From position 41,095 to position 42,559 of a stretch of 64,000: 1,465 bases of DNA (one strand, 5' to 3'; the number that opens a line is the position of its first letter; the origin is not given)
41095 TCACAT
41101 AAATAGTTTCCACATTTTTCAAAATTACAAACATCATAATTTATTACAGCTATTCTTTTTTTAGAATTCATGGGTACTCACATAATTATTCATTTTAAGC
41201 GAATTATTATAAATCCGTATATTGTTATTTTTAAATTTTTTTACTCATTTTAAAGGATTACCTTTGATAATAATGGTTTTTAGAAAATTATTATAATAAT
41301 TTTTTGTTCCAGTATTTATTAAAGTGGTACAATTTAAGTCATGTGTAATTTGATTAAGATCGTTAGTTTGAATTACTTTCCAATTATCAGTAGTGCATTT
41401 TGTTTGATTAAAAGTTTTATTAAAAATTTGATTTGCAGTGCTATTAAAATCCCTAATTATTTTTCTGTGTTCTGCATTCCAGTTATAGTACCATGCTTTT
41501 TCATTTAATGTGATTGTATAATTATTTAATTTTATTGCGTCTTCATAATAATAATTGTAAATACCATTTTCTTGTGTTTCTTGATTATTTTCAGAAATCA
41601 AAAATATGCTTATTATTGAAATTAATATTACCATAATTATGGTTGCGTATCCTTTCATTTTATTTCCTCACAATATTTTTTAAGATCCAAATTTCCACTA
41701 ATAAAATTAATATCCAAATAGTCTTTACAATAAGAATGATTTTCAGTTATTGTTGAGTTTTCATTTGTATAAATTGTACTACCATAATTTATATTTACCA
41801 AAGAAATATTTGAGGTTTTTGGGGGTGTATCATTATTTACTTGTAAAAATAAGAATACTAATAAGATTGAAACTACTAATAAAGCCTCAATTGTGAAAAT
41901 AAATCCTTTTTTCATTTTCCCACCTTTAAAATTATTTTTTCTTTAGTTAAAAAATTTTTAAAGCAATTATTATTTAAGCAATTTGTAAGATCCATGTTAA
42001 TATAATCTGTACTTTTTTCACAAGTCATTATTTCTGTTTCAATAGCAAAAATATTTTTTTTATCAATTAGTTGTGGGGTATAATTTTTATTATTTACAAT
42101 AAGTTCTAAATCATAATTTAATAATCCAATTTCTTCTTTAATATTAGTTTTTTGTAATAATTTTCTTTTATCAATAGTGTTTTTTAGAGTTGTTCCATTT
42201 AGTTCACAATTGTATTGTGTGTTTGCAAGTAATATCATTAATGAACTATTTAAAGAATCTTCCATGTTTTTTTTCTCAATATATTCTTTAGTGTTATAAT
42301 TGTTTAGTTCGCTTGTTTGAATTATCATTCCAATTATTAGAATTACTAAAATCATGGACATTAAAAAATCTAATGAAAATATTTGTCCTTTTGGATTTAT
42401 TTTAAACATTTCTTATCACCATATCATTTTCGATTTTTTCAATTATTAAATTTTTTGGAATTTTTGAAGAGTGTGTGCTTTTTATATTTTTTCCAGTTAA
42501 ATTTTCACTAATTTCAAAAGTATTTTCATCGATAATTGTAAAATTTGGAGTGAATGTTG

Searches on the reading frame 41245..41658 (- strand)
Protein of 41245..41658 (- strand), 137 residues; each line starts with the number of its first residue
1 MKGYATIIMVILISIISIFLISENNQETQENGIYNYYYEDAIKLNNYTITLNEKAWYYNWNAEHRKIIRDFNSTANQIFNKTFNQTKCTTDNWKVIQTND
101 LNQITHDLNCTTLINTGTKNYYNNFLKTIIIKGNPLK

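Call 3: search_protein_families(library=pfam, proteins=[window:41245-41658:-], max_evalue=0.1)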
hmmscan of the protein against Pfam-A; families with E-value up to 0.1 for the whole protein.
window:41245-41658:- (137 aa): 1 family
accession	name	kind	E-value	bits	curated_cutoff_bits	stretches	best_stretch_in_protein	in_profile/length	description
PF04674.17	Phi_1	-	0.004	17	25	1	55-106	18-69/276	Phosphate-induced protein 1 conserved region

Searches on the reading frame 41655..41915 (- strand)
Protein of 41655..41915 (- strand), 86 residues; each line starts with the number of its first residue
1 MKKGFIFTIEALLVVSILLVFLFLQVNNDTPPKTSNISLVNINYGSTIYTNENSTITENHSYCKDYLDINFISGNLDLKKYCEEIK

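Call 3: search_protein_families(library=pfam, proteins=[window:41655-41915:-], max_evalue=0.1)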
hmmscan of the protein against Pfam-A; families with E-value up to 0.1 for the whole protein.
window:41655-41915:- (86 aa): 1 family
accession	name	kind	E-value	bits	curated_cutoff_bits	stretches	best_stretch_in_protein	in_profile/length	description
PF23974.1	DUF7300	-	0.05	13.8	27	1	42-71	28-55/65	Domain of unknown function (DUF7300)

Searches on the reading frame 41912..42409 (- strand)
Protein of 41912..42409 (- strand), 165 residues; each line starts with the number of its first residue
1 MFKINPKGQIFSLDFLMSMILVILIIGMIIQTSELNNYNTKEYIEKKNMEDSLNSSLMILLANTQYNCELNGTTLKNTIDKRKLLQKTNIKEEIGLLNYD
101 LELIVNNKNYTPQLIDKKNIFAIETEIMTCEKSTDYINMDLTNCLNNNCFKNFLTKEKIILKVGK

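Call 3: search_protein_families(library=pfam, proteins=[window:41912-42409:-], max_evalue=0.1)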
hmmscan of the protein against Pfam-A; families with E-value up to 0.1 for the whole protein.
window:41912-42409:- (165 aa): 0 families
